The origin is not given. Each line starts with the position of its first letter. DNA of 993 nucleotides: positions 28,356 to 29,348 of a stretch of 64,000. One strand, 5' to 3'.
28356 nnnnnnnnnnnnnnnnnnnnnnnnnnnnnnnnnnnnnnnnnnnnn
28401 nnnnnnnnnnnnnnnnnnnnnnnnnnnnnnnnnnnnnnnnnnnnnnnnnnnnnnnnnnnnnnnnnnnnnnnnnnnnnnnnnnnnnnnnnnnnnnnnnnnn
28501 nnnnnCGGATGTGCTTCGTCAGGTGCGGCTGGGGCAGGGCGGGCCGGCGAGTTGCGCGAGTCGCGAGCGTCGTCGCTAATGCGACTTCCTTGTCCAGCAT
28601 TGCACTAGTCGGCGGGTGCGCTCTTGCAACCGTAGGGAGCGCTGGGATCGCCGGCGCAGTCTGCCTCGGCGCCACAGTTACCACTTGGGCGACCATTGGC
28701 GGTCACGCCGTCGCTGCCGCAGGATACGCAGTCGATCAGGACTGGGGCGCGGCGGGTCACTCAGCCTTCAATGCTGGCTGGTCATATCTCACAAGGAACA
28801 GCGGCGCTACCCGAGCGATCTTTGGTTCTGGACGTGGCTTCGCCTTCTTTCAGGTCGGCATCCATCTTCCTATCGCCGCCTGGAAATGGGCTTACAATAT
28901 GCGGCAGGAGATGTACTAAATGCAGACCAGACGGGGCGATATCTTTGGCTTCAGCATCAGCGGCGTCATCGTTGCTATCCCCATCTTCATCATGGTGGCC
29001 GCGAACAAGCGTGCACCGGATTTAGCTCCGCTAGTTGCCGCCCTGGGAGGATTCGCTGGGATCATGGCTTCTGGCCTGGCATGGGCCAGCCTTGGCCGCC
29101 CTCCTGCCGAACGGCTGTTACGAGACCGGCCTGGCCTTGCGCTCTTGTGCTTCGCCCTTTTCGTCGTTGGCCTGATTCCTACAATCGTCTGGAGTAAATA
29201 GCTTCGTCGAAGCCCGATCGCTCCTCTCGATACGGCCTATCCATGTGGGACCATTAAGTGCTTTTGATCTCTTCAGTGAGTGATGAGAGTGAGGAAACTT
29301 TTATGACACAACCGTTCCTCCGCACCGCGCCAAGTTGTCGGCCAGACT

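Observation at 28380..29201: RHS2 tip is a glycine-zipper hydrophobic domain followed by a 3-TM mini-protein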

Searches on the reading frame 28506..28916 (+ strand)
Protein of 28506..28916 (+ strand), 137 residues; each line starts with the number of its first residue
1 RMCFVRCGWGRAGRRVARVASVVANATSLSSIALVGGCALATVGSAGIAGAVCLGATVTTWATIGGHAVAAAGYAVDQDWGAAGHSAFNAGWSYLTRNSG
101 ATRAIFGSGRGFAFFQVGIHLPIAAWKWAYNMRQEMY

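Call 8: find_homologous_proteins(query=window:28506-28916:+, max_evalue=0.01)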
Query seq(137 aa): 191 candidates shared short words with the query, none scored E <= 0.01.
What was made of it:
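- Tried and rejected: It found nothing, not even the window's own RHS2 protein (call 8).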

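Call 14: search_solved_structures(query=window:28506-28916:+, max_evalue=10)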
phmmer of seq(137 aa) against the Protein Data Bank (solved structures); distinct sequences matched with E-value up to 10: 4.
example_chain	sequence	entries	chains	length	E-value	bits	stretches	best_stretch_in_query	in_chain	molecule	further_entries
5vn4_A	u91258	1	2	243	1.3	12.4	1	5-66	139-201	Adenine phosphoribosyltransferase, putative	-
8ab6_D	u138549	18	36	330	2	11.8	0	46-76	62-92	YALI0A17468p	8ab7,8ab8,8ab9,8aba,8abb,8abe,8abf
3fpv_A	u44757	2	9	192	6.4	10.2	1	31-79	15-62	Extracellular haem-binding protein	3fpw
7quz_AAA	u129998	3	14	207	9.5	9.6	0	13-74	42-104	Beta-1,3-glucanase bglH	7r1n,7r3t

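Call 15: search_protein_families(library=padloc, proteins=[window:28506-28916:+], max_evalue=10)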
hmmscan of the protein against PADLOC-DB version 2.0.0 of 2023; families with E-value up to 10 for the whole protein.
window:28506-28916:+ (137 aa): 0 families

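Call 20: search_protein_representatives(protein=window:28506-28916:+)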
Query: 137 residues. Proteins with E-value up to 0.001 (for the whole library): 4; up to 1e-10: 2; up to 1e-30: 1. The best 4 are listed.
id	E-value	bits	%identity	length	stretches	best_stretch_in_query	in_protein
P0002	5.8e-80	282.5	100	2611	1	1-137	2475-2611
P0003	4.2e-28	114.5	52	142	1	12-133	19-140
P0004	1.7e-06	44.4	34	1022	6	31-108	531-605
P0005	7.6e-04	35.9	53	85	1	101-134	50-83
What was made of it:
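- An exhaustive HMMER search of 1.84e9 representatives finds only two real relatives of the tip (call 20).
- Tried and rejected: The exhaustive HMMER search was needed (call 20).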

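Call 25: find_related_loci(query=A2, collection=metagenome_contigs, flank=10000)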
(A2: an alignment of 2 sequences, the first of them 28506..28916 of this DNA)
Query A2 (137 aa) in metagenome_contigs; peptide patterns used: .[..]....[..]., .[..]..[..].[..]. (x = any residue, [..] = any of these).
232 stretches matched a pattern, but none encodes a relative of the query by tblastn (E <= 1e-3).
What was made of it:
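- Tried and rejected: The JGI metagenome scan with automatic patterns found none (call 25).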

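Call 26: find_related_loci(query=A2, collection=genome_contigs, flank=10000)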
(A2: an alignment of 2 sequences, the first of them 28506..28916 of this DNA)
Query A2 (137 aa) in genome_contigs; peptide patterns used: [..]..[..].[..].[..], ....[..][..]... (x = any residue, [..] = any of these).
49 stretches matched a pattern; 1 encode a relative of the query (tblastn E <= 1e-3); 1 distinct loci.
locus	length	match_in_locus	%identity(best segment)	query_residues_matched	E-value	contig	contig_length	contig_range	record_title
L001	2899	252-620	51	13-135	1e-33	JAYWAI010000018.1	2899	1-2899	MAG: Acidimicrobiia bacterium isolate GL92_UP_concoct_71 GL92_UP_concoct_71_17, whole genome shotgun sequence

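Call 31: predict_structure(protein=window:28506-28916:+)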
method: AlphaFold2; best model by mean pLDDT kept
length: 137 residues; sequences in the alignment: 1
mean_pLDDT: 37.3   pTM: 0.30
mean pLDDT of the five models: 37.3, 37.0, 35.9, 30.4, 28.0
residues with pLDDT >= 90: 0; 70-90: 0; 50-70: 2; < 50: 135
segments of 3 or more residues with pLDDT < 50: 1-31, 33-35, 37-137
pLDDT, mean of each block of 10 residues (from residue 1): 44 38 44 46 41 39 39 35 32 33 34 33 29 34
secondary structure, 60 per line:
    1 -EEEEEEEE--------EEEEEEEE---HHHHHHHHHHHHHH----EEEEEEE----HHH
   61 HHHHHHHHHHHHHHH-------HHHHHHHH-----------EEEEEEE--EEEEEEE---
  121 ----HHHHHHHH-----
elements in order: E2-9 E18-25 H29-42 E47-53 H58-75 H83-90 E102-108 E111-117 H125-132

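Call 35: find_encoding_contigs(protein=P0005, flank=10000)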
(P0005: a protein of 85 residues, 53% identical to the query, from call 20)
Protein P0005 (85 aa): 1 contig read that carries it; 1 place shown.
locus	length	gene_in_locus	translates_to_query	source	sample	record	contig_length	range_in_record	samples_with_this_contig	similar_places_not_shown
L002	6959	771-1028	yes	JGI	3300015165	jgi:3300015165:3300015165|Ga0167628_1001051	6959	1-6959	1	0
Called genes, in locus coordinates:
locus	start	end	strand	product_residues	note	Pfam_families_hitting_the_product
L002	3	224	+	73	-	?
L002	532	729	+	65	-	-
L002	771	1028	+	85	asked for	-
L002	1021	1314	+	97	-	-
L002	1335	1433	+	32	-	-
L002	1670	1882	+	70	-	-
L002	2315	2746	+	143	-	-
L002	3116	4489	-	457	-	-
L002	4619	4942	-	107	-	PF05168:HEPN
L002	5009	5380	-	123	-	PF01909:NTP_transf_2, PF18765:Polbeta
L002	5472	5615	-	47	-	-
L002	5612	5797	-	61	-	-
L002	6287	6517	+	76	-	PF12728:HTH_17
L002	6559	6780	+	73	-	-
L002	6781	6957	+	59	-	?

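Call 38: find_encoding_contigs(protein=P0003, flank=10000)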
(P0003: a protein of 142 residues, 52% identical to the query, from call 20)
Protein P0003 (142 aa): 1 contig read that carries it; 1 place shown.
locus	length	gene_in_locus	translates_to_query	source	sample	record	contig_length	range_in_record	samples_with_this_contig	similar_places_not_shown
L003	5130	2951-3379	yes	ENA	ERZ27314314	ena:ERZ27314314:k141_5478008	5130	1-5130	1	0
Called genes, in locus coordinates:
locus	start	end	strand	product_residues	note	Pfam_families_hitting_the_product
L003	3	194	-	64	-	?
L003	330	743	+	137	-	-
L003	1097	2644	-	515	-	PF00665:rve (faint), PF22483:Mu-transpos_C_2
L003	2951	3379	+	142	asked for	-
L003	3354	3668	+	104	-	-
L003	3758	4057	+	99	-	-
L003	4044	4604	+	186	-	-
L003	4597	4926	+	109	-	-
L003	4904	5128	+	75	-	?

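Call 44: search_solved_structures(query=A2, max_evalue=10)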
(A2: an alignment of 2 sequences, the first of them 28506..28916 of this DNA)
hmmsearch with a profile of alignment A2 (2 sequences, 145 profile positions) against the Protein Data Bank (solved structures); distinct sequences matched with E-value up to 10: 2.
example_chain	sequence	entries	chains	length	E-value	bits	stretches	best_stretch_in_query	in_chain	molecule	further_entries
1qve_A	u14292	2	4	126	6.2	10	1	35-89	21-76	Fimbrial protein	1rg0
1hpw_A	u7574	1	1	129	8.2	9.6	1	35-89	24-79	FIMBRIAL PROTEIN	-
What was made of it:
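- On Tse5-CT / Tsi5: phmmer and a profile against all PDB chain sequences at E of 10 or less gave only spurious hits (calls 14, 44).
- Closest known: Tse5. Different: No detectable sequence similarity: no PDB chain matches the tip at E of 10 or less (calls 14, 44).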

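Call 64: search_protein_families(library=pfam, proteins=[window:28506-28916:+, L001:114-620:+, L001:598-909:+, L002:1021-1311:+], max_evalue=10)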
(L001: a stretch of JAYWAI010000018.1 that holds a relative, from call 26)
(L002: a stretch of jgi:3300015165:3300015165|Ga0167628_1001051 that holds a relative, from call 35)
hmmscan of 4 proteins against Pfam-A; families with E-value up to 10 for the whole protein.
window:28506-28916:+ (137 aa): 0 families

L001:114-620:+ (169 aa): 1 family
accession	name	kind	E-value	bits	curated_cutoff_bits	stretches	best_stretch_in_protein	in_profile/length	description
PF17508.7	MccV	-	6.2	7.9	27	1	94-164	19-89/104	Microcin V bacteriocin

L001:598-909:+ (104 aa): 2 families
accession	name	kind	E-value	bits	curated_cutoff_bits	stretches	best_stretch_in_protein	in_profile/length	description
PF23532.1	Microp_apicomplexa_18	-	0.13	12.9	27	1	22-72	33-87/98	Apicomplexa microprotein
PF06522.17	B12D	-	1.5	8.7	21.5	0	34-68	3-43/54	NADH-ubiquinone reductase complex 1 MLRQ subunit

L002:1021-1311:+ (97 aa): 2 families
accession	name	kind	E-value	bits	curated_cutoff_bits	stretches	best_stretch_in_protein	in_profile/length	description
PF14015.11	DUF4231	-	0.008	17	24.7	1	7-56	11-60/103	Protein of unknown function (DUF4231)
PF11239.13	DUF3040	-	3.7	8.3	24.7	1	8-49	40-82/84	Protein of unknown function (DUF3040)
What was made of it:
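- No family or PDB match was found, even at E of 10 or less (calls 14, 44, 64).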

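Call 65: search_protein_families(library=phrogs, proteins=[window:28506-28916:+, L001:114-620:+], max_evalue=1)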
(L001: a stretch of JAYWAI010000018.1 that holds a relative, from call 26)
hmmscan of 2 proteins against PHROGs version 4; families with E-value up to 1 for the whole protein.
window:28506-28916:+ (137 aa): 1 family
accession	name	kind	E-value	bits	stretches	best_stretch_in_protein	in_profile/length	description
phrog_12798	-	tail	0.33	10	1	18-133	286-398/1031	tail length tape measure protein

L001:114-620:+ (169 aa): 1 family
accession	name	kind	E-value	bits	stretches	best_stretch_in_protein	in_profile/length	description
phrog_19113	-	tail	0.024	15.4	1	16-55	33-70/76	major tail protein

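Call 67: search_dna_similar(query=window:28506-28916:+, collection=plasmids, mode=protein, max_evalue=1, max_rows=10)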
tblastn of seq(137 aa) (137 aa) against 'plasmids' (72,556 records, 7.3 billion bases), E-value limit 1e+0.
No match.

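Call 68: search_dna_similar(query=window:28506-28916:+, collection=phages, mode=protein, max_evalue=1, max_rows=10)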
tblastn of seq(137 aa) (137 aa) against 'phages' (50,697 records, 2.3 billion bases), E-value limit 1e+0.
No match.

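Call 71: list_cluster_members(proteins=[P0002, P0001, P0003, P0005, P0006, P0007])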
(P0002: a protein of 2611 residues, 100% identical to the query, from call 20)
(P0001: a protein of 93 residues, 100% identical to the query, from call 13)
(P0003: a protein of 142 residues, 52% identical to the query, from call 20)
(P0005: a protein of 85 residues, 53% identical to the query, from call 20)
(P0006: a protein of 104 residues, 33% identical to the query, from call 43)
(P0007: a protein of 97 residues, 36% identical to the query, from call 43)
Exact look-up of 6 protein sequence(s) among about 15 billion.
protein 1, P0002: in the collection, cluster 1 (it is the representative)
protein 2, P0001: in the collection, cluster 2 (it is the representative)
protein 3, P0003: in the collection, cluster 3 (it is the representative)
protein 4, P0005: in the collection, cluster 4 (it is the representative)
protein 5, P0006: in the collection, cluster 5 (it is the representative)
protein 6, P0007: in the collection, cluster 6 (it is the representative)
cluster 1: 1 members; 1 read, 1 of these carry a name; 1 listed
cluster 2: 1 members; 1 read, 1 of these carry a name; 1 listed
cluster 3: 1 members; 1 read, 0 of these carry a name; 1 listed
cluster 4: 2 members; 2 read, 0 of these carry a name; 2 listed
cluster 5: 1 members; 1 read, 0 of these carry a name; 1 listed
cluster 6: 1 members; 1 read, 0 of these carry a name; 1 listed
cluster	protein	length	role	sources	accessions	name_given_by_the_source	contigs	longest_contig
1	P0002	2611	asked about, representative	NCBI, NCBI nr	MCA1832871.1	MAG: DNRLRE domain-containing protein [Actinobacteria bacterium] | DNRLRE domain-containing protein [Actinomycetota bacterium]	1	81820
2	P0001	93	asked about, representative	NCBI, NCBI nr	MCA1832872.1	MAG: hypothetical protein LC750_09145 [Actinobacteria bacterium] | hypothetical protein [Actinomycetota bacterium]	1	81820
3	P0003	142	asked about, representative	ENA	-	-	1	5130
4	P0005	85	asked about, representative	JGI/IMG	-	-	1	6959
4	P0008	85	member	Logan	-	-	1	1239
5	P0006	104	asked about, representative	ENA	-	-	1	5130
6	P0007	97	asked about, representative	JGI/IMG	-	-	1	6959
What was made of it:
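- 20985..28919 (+): RHS2 gene. It encodes 2644 aa and is GenBank MCA1832871.1, annotated as a 'DNRLRE domain-containing protein'. Cluster look-up (call 71).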

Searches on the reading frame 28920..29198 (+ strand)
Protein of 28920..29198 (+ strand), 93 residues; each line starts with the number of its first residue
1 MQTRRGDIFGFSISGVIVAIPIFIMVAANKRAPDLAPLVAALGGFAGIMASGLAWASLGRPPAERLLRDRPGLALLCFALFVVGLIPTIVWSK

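Call 6: search_protein_families(library=pfam, proteins=[window:28920-29198:+], max_evalue=1)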
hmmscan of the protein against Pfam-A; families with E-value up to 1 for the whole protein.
window:28920-29198:+ (93 aa): 0 families

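Call 7: search_protein_families(library=ncbifam, proteins=[window:28920-29198:+], max_evalue=1)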
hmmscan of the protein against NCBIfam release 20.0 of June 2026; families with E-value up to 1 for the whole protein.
window:28920-29198:+ (93 aa): 0 families

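Call 11: find_encoding_contigs(protein=window:28920-29198:+, flank=10000)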
Protein window:28920-29198:+ (93 aa): no gene with exactly this product is on record in the collection.

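Call 13: find_homologous_proteins(query=window:28920-29198:+, max_evalue=0.01)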
Query seq(93 aa) (93 aa): 1 proteins with E <= 0.01 among 11 candidates.
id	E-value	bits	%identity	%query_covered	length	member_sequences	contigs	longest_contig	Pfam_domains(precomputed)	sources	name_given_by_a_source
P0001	5.4e-52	191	100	100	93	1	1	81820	-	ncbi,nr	ncbi:MAG: hypothetical protein LC750_09145 [Actinobacteria bacterium]|nr:hypothetical protein [Actin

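Call 15: search_protein_families(library=padloc, proteins=[window:28920-29198:+], max_evalue=10)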
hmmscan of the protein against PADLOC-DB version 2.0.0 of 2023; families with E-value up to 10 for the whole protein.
window:28920-29198:+ (93 aa): 1 family
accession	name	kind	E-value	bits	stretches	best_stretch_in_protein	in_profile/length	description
PDLC02578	DrmB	-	0.067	10.5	1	18-50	95-125/460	DrmB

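Call 17: find_encoding_contigs(protein=P0001, flank=10000)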
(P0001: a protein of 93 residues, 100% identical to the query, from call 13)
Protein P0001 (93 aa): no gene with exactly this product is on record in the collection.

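Call 43: find_homologous_proteins(query=A3, max_evalue=0.1)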
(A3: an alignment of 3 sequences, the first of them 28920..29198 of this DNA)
Query A3 (3 sequences) (93 aa, profile of the alignment): 3 proteins with E <= 0.1 among 1932 candidates.
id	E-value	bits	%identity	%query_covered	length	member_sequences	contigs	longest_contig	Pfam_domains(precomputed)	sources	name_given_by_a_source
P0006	2.0e-38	148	33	59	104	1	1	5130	-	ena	-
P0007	5.2e-35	137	36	77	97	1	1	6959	-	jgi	-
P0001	3.1e-32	128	100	100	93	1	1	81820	-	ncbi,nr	ncbi:MAG: hypothetical protein LC750_09145 [Actinobacteria bacterium]|nr:hypothetical protein [Actin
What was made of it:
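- The family is extremely rare, with three loci and all clusters singletons (calls 20, 43, 71).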

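Call 64: search_protein_families(library=pfam, proteins=[window:28920-29198:+], max_evalue=10)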
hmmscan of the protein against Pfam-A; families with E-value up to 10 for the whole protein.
window:28920-29198:+ (93 aa): 0 families
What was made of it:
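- No enzyme family matches (calls 6, 7, 64). No nuclease or other enzyme signature is present (calls 6, 7, 64).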

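Call 65: search_protein_families(library=phrogs, proteins=[window:28920-29198:+], max_evalue=1)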
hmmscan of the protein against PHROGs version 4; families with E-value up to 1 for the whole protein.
window:28920-29198:+ (93 aa): 1 family
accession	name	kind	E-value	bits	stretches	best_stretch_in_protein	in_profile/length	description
phrog_38199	-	moron, auxiliary metabolic gene and host takeover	0.037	15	1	61-91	9-39/67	membrane associated protein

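Call 70: search_solved_structures(query=A3, max_evalue=10)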
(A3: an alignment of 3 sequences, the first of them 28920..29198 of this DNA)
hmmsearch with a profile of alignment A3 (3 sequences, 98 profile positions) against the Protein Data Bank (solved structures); distinct sequences matched with E-value up to 10: 4.
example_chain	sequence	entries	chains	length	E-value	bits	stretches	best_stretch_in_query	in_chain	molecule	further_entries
3bd1_A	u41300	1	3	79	0.35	14.1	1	38-72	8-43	Cro protein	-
4qfe_A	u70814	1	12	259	0.38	14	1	17-79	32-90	Enoyl-CoA hydratase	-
5w8y_A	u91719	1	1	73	0.94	12.7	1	38-70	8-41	protein XPH1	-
3m9u_A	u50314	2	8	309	1.3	12.3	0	32-96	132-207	Farnesyl-diphosphate synthase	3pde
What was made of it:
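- Tried and rejected: A single sequence and profiles of both proteins gave only spurious hits (calls 14, 44, 70).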
